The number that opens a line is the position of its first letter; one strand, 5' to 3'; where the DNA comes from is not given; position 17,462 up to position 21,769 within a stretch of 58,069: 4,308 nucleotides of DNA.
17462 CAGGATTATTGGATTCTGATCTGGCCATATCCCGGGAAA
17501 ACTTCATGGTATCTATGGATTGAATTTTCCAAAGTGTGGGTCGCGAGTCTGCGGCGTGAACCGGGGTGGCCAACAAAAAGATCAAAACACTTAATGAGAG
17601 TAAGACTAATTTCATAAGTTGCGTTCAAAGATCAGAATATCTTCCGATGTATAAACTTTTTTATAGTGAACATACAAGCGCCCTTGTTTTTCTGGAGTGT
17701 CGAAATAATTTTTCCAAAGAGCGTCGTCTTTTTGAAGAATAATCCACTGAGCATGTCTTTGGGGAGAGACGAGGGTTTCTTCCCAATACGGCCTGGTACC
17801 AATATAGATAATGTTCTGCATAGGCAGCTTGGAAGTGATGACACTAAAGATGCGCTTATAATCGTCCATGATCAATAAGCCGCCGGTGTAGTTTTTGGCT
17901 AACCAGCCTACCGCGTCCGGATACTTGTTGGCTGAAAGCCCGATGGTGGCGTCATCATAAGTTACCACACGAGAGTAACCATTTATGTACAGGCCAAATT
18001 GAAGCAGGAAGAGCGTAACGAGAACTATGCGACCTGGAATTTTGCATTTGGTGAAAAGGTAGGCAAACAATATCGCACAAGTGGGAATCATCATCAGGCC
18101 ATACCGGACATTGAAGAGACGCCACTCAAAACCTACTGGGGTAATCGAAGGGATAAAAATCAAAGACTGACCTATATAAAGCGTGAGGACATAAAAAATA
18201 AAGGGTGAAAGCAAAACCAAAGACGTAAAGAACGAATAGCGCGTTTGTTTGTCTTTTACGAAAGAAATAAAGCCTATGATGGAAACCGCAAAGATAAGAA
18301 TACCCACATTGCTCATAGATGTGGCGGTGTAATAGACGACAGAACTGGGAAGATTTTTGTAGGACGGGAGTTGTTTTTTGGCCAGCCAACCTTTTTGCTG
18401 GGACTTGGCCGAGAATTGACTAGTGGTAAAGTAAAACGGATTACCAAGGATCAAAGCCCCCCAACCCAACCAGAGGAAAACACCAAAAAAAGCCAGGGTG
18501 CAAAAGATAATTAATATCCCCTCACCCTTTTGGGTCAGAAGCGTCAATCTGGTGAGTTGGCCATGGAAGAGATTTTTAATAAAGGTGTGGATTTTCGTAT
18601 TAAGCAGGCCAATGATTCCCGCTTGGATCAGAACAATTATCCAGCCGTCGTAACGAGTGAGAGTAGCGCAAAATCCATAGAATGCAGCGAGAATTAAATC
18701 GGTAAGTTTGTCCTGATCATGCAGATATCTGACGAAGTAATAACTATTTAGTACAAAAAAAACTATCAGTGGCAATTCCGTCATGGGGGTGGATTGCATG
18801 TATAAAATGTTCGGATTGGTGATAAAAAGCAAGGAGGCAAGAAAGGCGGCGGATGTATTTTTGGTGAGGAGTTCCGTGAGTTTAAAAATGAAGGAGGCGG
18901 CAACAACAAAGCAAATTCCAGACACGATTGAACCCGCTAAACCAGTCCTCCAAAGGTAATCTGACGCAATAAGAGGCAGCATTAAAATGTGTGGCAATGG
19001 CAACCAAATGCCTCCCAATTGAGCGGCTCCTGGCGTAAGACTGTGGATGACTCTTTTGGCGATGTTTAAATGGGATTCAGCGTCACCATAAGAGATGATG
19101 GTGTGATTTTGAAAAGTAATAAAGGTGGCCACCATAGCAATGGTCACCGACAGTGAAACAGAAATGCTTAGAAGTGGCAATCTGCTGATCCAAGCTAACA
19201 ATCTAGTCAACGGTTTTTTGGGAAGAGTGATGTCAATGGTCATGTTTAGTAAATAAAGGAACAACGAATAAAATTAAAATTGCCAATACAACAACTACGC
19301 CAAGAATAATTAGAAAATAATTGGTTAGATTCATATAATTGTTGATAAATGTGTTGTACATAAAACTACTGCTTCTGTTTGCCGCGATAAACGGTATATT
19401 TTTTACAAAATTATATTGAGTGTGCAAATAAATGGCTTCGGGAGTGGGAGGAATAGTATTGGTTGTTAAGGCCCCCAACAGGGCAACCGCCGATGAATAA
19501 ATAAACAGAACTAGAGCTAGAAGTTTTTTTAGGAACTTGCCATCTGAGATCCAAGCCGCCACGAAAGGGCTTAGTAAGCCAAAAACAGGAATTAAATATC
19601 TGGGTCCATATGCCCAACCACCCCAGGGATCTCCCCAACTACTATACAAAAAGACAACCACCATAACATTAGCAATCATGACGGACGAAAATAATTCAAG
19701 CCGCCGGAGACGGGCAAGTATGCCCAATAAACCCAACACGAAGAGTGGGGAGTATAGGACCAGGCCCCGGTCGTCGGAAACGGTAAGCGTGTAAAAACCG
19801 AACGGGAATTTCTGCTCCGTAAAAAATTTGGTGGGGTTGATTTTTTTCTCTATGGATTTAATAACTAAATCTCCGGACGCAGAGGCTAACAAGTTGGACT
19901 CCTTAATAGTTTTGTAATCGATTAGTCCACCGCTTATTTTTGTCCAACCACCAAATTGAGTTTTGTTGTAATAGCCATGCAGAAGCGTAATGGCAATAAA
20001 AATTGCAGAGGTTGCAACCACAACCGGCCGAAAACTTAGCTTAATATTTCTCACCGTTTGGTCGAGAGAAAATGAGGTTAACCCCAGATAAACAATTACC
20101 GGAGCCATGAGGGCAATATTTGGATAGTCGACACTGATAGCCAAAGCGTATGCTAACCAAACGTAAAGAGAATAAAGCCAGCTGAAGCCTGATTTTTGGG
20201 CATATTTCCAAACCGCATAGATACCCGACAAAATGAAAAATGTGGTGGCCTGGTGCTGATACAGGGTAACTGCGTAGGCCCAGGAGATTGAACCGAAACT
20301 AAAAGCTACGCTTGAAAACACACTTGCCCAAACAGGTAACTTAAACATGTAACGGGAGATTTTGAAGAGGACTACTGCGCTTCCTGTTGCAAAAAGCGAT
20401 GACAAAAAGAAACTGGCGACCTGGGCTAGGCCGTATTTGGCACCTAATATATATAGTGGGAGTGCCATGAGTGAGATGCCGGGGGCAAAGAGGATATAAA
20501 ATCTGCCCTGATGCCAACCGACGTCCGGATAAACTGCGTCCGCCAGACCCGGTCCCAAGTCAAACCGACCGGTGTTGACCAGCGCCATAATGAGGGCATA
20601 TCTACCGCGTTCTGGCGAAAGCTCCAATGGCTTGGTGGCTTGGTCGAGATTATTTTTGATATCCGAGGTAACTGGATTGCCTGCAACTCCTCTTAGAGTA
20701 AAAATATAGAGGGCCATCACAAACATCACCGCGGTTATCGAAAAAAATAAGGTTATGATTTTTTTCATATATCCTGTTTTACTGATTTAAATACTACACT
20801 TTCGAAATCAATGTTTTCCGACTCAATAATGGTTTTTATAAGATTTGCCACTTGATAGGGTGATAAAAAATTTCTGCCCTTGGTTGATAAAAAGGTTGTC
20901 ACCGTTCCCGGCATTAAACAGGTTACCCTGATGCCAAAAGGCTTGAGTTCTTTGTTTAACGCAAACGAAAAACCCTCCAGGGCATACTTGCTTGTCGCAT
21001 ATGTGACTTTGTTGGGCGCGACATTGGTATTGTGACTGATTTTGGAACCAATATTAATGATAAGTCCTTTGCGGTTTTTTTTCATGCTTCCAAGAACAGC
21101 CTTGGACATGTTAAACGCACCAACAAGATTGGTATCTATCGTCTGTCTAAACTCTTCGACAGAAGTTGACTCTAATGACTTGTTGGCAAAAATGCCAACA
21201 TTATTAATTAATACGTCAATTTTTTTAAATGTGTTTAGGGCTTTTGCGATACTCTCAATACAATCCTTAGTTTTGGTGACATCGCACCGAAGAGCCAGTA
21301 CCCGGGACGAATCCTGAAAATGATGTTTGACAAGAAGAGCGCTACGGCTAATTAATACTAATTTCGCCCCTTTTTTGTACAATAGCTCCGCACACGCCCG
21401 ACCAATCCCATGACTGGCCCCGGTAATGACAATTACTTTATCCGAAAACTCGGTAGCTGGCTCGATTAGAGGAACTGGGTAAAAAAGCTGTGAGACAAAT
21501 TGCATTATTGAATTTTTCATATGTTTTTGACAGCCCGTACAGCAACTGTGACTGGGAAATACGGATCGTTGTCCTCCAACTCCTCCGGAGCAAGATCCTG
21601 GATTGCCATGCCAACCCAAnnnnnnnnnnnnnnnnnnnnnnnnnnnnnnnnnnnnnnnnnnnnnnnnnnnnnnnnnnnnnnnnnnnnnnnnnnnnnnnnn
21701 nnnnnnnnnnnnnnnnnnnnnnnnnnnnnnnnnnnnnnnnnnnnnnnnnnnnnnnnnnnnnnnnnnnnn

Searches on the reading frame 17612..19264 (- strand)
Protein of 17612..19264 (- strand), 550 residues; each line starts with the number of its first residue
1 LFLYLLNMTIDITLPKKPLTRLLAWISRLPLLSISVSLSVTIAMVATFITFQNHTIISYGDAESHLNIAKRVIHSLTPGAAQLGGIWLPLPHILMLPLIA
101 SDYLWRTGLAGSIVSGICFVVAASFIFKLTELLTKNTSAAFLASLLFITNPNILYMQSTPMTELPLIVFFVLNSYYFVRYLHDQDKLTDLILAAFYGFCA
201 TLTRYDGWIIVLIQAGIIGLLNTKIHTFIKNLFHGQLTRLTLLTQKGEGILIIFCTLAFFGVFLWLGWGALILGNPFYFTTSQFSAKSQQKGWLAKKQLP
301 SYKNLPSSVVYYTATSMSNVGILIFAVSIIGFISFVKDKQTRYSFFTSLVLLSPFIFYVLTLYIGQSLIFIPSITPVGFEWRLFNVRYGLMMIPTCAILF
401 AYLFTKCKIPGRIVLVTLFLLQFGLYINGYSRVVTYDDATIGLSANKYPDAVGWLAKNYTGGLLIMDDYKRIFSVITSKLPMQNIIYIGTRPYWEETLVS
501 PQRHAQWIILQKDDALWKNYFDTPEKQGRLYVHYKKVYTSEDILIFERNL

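Call 11: search_protein_families(library=pfam, proteins=[window:17612-19264:-], max_evalue=0.001)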
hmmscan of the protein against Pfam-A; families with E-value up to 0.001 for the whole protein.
window:17612-19264:- (550 aa): 1 family
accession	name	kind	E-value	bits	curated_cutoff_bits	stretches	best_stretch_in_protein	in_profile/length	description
PF13231.12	PMT_2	-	5.9e-06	27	26.1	1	109-231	22-141/160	Dolichyl-phosphate-mannose-protein mannosyltransferase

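Call 54: search_protein_families(library=ncbifam, proteins=[window:17612-19264:-], max_evalue=0.01)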
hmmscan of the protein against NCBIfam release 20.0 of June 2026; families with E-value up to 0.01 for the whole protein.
window:17612-19264:- (550 aa): 0 families

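Call 59: search_protein_families(library=pfam, proteins=[window:17612-19264:-], max_evalue=1)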
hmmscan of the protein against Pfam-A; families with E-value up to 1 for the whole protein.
window:17612-19264:- (550 aa): 2 families
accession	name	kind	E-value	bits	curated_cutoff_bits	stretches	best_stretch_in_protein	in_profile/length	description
PF13231.12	PMT_2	-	5.9e-06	27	26.1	1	109-231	22-141/160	Dolichyl-phosphate-mannose-protein mannosyltransferase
PF00335.26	Tetraspanin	-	0.8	9.8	32.1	0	257-361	5-94/225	Tetraspanin family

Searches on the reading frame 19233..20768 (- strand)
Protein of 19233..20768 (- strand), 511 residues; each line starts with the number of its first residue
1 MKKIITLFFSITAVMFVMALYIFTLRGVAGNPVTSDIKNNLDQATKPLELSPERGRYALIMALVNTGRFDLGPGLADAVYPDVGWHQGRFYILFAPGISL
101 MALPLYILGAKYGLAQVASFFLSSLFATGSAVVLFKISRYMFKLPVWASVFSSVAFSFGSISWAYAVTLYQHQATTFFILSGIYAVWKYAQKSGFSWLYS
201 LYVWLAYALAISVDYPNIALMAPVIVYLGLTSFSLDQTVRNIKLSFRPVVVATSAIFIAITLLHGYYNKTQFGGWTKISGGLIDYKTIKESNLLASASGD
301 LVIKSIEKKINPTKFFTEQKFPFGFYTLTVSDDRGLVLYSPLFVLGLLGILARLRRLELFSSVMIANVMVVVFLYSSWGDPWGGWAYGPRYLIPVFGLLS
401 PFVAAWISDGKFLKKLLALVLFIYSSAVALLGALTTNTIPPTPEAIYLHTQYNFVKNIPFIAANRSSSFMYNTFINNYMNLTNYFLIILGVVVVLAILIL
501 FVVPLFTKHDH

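Call 11: search_protein_families(library=pfam, proteins=[window:19233-20768:-], max_evalue=0.001)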
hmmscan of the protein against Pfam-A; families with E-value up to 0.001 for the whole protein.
window:19233-20768:- (511 aa): 0 families

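Call 54: search_protein_families(library=ncbifam, proteins=[window:19233-20768:-], max_evalue=0.01)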
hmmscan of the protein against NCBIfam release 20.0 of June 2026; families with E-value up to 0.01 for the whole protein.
window:19233-20768:- (511 aa): 1 family
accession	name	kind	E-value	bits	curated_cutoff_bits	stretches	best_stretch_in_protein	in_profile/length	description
NF047440.1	LA3751_2_3_fam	subfamily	9.9e-07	27.9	200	2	333-436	280-389/460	LA_3751/LA_3752 family putative glycosyltransferase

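Call 59: search_protein_families(library=pfam, proteins=[window:19233-20768:-], max_evalue=1)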
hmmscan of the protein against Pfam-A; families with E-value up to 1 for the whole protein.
window:19233-20768:- (511 aa): 0 families

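Call 63: search_solved_structures(query=window:19233-20768:-, max_evalue=10)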
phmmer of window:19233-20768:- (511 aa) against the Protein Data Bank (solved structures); distinct sequences matched with E-value up to 10: 3.
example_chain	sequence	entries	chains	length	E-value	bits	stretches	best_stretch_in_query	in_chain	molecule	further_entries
3rko_K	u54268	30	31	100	0.49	12.4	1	334-383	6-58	NADH-QUINONE OXIDOREDUCTASE SUBUNIT K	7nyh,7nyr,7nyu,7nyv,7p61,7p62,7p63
9z3q_A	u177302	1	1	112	0.85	11.6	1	250-278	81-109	MLKH10 Light chain FV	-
5d9h_A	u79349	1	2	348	2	10.4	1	109-170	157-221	STE20/SPS1-related proline-alanine-rich protein kinase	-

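Call 68: search_solved_structures(query=A6, max_evalue=10)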
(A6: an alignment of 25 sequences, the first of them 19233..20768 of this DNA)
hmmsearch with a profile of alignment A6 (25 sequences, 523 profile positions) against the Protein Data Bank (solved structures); distinct sequences matched with E-value up to 10: 3.
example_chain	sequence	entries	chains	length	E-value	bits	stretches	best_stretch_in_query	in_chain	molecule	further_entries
7f4v_aF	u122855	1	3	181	1.9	9.9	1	245-318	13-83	Photosystem I reaction center subunit III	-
3a0o_A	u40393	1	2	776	9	7.6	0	373-400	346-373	Oligo alginate lyase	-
3afl_A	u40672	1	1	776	9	7.6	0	373-400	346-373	Oligo alginate lyase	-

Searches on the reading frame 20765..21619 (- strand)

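Call 11: search_protein_families(library=pfam, proteins=[window:20765-21619:-], max_evalue=0.001)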
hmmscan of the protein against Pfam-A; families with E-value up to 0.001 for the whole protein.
window:20765-21619:- (284 aa): 4 families
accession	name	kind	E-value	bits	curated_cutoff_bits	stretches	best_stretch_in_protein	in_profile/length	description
PF00106.31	adh_short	-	6.6e-50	169.7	26.6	1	61-247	1-189/195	short chain dehydrogenase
PF13561.12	adh_short_C2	-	6.3e-36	124.6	27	1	67-250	1-186/236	Enoyl-(Acyl carrier protein) reductase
PF08659.16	KR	-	6.9e-12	46.1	22.6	1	63-175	3-123/180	KR domain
PF01370.27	Epimerase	-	1.1e-05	25.5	20.9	1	63-243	1-175/240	NAD dependent epimerase/dehydratase family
